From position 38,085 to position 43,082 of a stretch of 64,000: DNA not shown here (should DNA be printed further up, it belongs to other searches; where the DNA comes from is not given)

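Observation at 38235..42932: Stand-alone 1565-aa helicase-nuclease fusion (Hhe-like) between housekeeping genes: candidate single-gene defence or DNA-surveillance system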

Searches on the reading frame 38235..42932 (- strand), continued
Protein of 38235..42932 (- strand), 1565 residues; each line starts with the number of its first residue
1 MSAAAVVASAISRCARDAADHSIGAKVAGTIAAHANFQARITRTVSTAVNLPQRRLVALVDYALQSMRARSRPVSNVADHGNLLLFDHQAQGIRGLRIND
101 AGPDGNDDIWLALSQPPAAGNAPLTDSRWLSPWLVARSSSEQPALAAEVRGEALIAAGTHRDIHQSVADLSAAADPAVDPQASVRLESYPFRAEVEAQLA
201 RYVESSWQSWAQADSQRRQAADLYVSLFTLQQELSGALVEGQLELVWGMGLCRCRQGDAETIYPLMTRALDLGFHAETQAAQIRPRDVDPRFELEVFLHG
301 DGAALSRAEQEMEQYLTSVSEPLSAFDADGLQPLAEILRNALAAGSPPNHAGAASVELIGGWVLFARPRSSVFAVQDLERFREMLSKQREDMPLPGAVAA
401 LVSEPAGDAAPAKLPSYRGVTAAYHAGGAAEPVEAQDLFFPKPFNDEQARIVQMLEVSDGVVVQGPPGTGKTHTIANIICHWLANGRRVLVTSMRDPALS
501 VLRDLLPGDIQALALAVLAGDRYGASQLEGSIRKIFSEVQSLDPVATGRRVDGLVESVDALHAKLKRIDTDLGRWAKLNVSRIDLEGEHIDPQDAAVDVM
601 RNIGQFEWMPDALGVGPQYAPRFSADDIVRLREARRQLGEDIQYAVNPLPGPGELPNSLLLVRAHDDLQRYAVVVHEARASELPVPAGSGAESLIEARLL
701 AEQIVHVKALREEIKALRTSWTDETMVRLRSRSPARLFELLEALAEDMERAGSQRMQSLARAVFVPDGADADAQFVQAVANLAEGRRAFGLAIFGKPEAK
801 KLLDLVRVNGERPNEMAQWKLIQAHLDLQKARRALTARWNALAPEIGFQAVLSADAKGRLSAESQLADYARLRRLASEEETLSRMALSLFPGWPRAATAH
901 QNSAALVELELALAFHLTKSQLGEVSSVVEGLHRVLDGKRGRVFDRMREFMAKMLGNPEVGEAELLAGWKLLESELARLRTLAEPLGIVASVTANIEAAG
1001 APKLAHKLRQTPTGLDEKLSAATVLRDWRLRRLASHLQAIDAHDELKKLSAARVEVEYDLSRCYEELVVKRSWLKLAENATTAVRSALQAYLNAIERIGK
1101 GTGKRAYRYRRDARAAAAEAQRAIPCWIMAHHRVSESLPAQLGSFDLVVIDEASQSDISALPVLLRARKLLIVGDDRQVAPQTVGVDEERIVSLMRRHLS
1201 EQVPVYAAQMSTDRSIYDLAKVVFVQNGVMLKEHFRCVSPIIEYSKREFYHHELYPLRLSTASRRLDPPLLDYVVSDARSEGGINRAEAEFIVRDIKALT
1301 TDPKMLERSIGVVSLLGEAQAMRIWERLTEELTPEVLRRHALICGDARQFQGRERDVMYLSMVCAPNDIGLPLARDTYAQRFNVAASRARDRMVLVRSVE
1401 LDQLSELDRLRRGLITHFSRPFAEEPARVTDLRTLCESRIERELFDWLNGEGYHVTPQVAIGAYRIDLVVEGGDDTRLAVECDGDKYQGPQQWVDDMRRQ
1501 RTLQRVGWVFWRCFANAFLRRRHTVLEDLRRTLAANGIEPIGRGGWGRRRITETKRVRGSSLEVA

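Call 15: find_related_loci(query=A1, collection=genome_contigs, flank=10000)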
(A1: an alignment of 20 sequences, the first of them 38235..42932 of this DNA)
Query A1 (1565 aa) in genome_contigs; peptide patterns used: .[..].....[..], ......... (x = any residue, [..] = any of these).
600 stretches matched a pattern (row limit reached: there are more); 449 encode a relative of the query (tblastn E <= 1e-3); the best 80 are kept; 79 distinct loci.
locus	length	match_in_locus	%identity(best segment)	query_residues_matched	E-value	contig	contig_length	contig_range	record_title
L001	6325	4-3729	79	321-1558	0e+0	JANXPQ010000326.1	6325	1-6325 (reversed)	MAG: Betaproteobacteria bacterium isolate GL140_3_concoct_254_sub GL140_3_k141_3398366, whole genome shotgun sequence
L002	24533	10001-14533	53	42-1541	0e+0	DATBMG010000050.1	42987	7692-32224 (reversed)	MAG TPA_asm: Burkholderiales bacterium isolate SMAG_U3992 k141_2265965, whole genome shotgun sequence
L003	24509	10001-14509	48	49-1544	0e+0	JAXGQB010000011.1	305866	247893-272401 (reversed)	MAG: Anaerolineae bacterium isolate AnMBR.bin316 bin316_11, whole genome shotgun sequence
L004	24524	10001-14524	40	53-1561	0e+0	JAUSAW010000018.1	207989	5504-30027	MAG: Gammaproteobacteria bacterium isolate E6_metabat.bin.18 E6_k141_471601, whole genome shotgun sequence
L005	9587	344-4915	39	54-1542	0e+0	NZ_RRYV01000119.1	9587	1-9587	Psychrobacter sp. FME13 NODE_119_length_9587_cov_159.231, whole genome shotgun sequence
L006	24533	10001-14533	55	45-1557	0e+0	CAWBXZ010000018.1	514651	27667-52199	MAG: uncultured beta proteobacterium isolate MFD09779.bin.1.63 genome assembly, contig: contig_64300, whole genome shotg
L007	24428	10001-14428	39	55-1558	0e+0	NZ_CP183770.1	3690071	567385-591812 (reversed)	Sphingomonas sp. HT-1 chromosome, complete genome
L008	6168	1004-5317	38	92-1542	0e+0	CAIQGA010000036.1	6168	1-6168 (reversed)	MAG: uncultured Chlorobiaceae bacterium isolate Day6-4_bin-310 genome assembly, contig: bin-310:036/234, whole genome sh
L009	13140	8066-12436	37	55-1542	0e+0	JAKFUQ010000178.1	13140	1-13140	MAG: Rhizobacter sp. isolate D1_Bin_37 D1_0003113, whole genome shotgun sequence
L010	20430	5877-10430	49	45-1557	0e+0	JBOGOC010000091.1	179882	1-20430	MAG: Candidatus Polarisedimenticolia bacterium isolate M3-S_metawrap_bin.237 k127_3370943, whole genome shotgun sequence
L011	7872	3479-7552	39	192-1542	0e+0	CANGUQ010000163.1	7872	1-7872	MAG: Betaproteobacteria bacterium isolate RE-15aug16-108 genome assembly, contig: RE-15aug16-C16689, whole genome shotgu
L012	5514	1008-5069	39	197-1542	0e+0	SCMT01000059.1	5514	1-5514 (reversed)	Lysobacteraceae bacterium 2PB NODE_59_length_5514_cov_85.129420, whole genome shotgun sequence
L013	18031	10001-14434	36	52-1542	0e+0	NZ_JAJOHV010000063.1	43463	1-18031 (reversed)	Chromobacterium piscinae strain DSM 23278 contig_0000063, whole genome shotgun sequence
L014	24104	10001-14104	37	179-1540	0e+0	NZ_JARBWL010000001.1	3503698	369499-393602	Pseudomonas fungipugnans strain 681 contig_1, whole genome shotgun sequence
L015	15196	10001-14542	34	53-1557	0e+0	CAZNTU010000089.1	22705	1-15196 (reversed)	MAG TPA_asm: uncultured Desulfobacteraceae bacterium isolate binchicken_co168_329 genome assembly, contig: NODE_4020_len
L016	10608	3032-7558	33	41-1540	0e+0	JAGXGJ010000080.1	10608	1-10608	MAG: Methylococcaceae bacterium isolate LH_M36 k141_633676, whole genome shotgun sequence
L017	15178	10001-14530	33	40-1540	0e+0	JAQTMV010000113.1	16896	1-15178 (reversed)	MAG: Methylococcales bacterium isolate STA_49 NODE_6470_length_16896_cov_5.227503_Sandtown_A, whole genome shotgun seque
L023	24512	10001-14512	35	53-1542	0e+0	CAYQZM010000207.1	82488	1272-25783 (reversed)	MAG TPA_asm: uncultured Rhizobium sp. isolate binchicken_co84_379 genome assembly, contig: k141_2307160, whole genome sh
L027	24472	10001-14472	38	53-1540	0e+0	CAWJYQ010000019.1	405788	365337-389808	MAG: uncultured Alphaproteobacteria bacterium isolate MFD00822.bin.1.4 genome assembly, contig: contig_24589, whole geno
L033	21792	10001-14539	51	45-1540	0e+0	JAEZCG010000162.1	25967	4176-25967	MAG: Proteobacteria bacterium isolate OH_CBrB_233 k127_2407523, whole genome shotgun sequence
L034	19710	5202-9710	41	49-1540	0e+0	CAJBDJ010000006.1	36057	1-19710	MAG: uncultured proteobacterium isolate Loc090519-7m_bin-0478 genome assembly, contig: bin-0478:06/75, whole genome shot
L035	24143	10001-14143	30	170-1540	4e-145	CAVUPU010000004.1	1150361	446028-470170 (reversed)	MAG: uncultured Acidobacteriota bacterium isolate MFD06229.bin.2.137 genome assembly, contig: contig_2834, whole genome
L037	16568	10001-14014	28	183-1540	2e-135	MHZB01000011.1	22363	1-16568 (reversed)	MAG: Planctomycetes bacterium RIFCSPLOWO2_12_FULL_50_35 rifcsplowo2_12_scaffold_13840, whole genome shotgun sequence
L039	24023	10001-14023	31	191-1540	6e-135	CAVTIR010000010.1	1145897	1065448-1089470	MAG: uncultured Actinomycetota bacterium isolate MFD06092.bin.2.113 genome assembly, contig: contig_36801, whole genome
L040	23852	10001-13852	26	218-1539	9e-127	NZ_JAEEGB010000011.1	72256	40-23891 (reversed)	Clostridium aciditolerans strain DSM 17425 DSM17425_contig_11, whole genome shotgun sequence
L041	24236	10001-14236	31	73-1529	3e-124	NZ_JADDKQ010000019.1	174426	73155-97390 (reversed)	Actinotalea solisilvae strain KACC 19191 Scaffold9_1, whole genome shotgun sequence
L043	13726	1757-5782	31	190-1540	3e-121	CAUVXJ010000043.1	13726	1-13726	Frankia sp. Cr3 genome assembly, contig: scaffold00098, whole genome shotgun sequence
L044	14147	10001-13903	27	254-1540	1e-120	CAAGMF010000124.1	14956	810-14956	MAG TPA_asm: uncultured Mitsuokella sp., isolate HGM14084, WGS project CAAGMF010000000 data, contig: SRS476348_97_k119_1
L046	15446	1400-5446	26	206-1539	7e-116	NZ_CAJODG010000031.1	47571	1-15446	Selenomonas sp. AE3005 isolate Sheep_1_mag_33, whole genome shotgun sequence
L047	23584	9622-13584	26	210-1540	2e-115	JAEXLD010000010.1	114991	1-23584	MAG: Bacillota bacterium isolate OH_HBlB_263 k127_286434, whole genome shotgun sequence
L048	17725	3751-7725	26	242-1564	3e-113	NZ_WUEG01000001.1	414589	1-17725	Muricauda sp. TY007 scaffold_0, whole genome shotgun sequence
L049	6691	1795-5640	26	242-1529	5e-112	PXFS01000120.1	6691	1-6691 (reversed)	MAG: Flavobacteriaceae bacterium isolate T3Sed10_96 T3-Sed10-C31090, whole genome shotgun sequence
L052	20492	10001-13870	30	199-1540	2e-107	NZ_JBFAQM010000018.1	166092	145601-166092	Actinoplanes sp. NPDC049316 NPDC049316_95_E4.ctg-0018, whole genome shotgun sequence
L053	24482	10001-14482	43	41-1540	0e+0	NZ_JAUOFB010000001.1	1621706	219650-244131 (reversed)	Hymenobacter sp. BT730 NODE_1_length_1621706_cov_50.307419, whole genome shotgun sequence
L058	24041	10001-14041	29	194-1540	3e-99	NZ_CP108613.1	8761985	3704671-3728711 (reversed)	Streptomyces sp. NBC_01166 chromosome, complete genome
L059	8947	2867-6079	38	451-1540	3e-99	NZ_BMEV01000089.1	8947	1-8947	Compostibacillus humi strain CGMCC 1.12360 sequence089, whole genome shotgun sequence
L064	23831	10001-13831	39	210-1540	4e-94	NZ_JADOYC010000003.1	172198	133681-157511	Exiguobacterium abrahamii strain TBG-PICH-001 NODE_3_length_172120_cov_67.483177, whole genome shotgun sequence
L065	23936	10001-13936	39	167-1540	7e-94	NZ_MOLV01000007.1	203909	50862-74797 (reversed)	Exiguobacterium sp. KRL4 KRL4contig7, whole genome shotgun sequence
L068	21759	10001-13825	37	240-1540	6e-92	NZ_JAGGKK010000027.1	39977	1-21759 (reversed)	Virgibacillus litoralis strain DSM 21085 Ga0454118_27, whole genome shotgun sequence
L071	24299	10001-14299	38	98-1542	0e+0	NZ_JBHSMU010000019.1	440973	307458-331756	Massilia niabensis strain KACC 12632 platanus_K_17_124_19, whole genome shotgun sequence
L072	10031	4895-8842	30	211-1533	5e-150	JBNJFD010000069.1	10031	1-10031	MAG: Bacillota bacterium isolate Y22_7dBSd1.bin.80 NODE_3780_length_10031_cov_14.031011, whole genome shotgun sequence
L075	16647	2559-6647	39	179-1540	3e-83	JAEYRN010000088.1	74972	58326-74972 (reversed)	MAG: Bacillota bacterium isolate OH_CBB_61 k127_182726, whole genome shotgun sequence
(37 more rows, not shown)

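Call 20: find_encoding_contigs(protein=P0001, flank=10000, max_places=3)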
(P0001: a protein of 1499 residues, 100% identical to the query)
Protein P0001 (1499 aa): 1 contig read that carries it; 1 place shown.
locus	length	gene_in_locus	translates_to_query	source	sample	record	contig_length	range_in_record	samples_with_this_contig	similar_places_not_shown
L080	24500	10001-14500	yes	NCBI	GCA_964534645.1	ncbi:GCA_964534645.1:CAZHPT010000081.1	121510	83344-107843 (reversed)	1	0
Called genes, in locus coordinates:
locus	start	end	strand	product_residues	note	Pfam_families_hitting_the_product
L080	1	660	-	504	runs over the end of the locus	PF02310:B12-binding (weak), PF04055:Radical_SAM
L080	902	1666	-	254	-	PF09859:Oxygenase-NA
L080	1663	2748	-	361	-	PF02805:Ada_Zn_binding, PF00165:HTH_AraC, PF12833:HTH_18, PF01035:DNA_binding_1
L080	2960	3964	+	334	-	PF00199:Catalase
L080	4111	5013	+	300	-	PF00034:Cytochrom_C, PF13442:Cytochrome_CBB3, PF00034:Cytochrom_C (weak)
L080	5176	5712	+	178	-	-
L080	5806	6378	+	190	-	PF01227:GTP_cyclohydroI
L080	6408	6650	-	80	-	-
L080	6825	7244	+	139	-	PF00011:HSP20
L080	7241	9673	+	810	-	PF02190:LON_substr_bdg, PF00004:AAA, PF07728:AAA_5, PF22667:Lon_lid, PF05362:Lon_C, PF13541:ChlI (weak)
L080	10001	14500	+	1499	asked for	PF13086:AAA_11 (weak), PF13245:AAA_19 (faint), PF13604:AAA_30 (weak), PF13087:AAA_12, PF04480:DUF559 (faint), PF18741:MTES_1575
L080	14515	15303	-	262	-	PF18421:Peptidase_M23_N, PF01551:Peptidase_M23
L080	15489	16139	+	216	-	PF04337:DUF480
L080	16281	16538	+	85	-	PF01541:GIY-YIG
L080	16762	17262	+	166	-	-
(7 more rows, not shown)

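Call 21: find_encoding_contigs(protein=P0004, flank=10000, max_places=4)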
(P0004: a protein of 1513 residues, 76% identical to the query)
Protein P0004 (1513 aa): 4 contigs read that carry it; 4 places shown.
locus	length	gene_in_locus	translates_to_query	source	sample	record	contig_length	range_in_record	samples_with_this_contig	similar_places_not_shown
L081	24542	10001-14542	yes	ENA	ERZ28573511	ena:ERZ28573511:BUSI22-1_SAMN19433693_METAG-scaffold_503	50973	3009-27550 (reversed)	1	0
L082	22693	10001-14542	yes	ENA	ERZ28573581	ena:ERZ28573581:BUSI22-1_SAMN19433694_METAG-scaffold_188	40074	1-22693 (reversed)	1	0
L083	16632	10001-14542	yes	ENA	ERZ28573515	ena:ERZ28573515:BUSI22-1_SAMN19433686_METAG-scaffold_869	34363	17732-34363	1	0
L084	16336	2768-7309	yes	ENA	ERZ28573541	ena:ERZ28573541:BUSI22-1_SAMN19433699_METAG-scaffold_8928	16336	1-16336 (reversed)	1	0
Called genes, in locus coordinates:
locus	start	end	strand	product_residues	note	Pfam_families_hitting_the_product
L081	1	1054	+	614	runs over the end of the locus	PF05170:AsmA, PF05359:DUF748, PF13116:YhdP, PF05170:AsmA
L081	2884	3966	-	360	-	PF02805:Ada_Zn_binding, PF00165:HTH_AraC, PF12833:HTH_18, PF01035:DNA_binding_1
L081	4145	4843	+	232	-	PF03695:UPF0149, PF02810:SEC-C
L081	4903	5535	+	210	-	-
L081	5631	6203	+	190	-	PF01227:GTP_cyclohydroI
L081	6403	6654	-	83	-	-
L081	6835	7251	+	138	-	PF00011:HSP20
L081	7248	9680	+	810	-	PF02190:LON_substr_bdg, PF00004:AAA, PF07728:AAA_5, PF22667:Lon_lid, PF05362:Lon_C, PF13541:ChlI (weak)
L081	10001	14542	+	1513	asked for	PF13086:AAA_11 (weak), PF13245:AAA_19 (faint), PF13604:AAA_30, PF13087:AAA_12, PF18741:MTES_1575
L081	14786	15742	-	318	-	PF01156:IU_nuc_hydro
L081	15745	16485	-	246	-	PF18421:Peptidase_M23_N, PF01551:Peptidase_M23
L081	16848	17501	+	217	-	PF04337:DUF480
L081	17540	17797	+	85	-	PF01541:GIY-YIG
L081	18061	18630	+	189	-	-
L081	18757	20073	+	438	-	PF16868:NMT1_3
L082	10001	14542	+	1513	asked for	PF13086:AAA_11 (weak), PF13245:AAA_19 (faint), PF13604:AAA_30, PF13087:AAA_12, PF18741:MTES_1575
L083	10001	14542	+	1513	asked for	PF13086:AAA_11 (weak), PF13245:AAA_19 (faint), PF13604:AAA_30, PF13087:AAA_12, PF18741:MTES_1575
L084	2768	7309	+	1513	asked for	PF13086:AAA_11 (weak), PF13245:AAA_19 (faint), PF13604:AAA_30, PF13087:AAA_12, PF18741:MTES_1575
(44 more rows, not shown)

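Call 22: find_encoding_contigs(protein=P0015, flank=8000, max_places=1)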
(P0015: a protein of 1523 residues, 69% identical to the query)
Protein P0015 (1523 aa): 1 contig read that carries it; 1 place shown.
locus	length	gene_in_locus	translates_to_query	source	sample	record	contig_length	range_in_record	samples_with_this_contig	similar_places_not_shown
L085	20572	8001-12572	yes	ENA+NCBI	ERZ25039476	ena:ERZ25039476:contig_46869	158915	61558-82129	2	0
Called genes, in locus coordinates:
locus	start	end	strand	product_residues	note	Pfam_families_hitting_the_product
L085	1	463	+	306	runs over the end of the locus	PF03193:RsgA_GTPase (weak), PF01926:MMR_HSR1, PF02421:FeoB_N (weak)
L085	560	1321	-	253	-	PF09859:Oxygenase-NA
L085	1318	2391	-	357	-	PF02805:Ada_Zn_binding, PF00165:HTH_AraC, PF12833:HTH_18, PF01035:DNA_binding_1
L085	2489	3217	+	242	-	PF03695:UPF0149, PF02810:SEC-C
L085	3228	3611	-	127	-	-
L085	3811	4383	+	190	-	PF01227:GTP_cyclohydroI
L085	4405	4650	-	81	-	-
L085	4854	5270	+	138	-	PF00011:HSP20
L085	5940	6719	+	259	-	PF00004:AAA, PF07728:AAA_5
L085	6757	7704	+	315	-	PF22667:Lon_lid, PF05362:Lon_C, PF13541:ChlI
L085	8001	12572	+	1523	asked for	PF13086:AAA_11 (weak), PF13245:AAA_19 (faint), PF13604:AAA_30 (weak), PF13087:AAA_12, PF18741:MTES_1575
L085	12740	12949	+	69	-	PF00536:SAM_1, PF07647:SAM_2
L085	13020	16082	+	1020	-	PF00211:Guanylate_cyc, PF13191:AAA_16, PF13424:TPR_12 (faint)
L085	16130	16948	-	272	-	PF18421:Peptidase_M23_N, PF01551:Peptidase_M23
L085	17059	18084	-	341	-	PF18421:Peptidase_M23_N, PF01551:Peptidase_M23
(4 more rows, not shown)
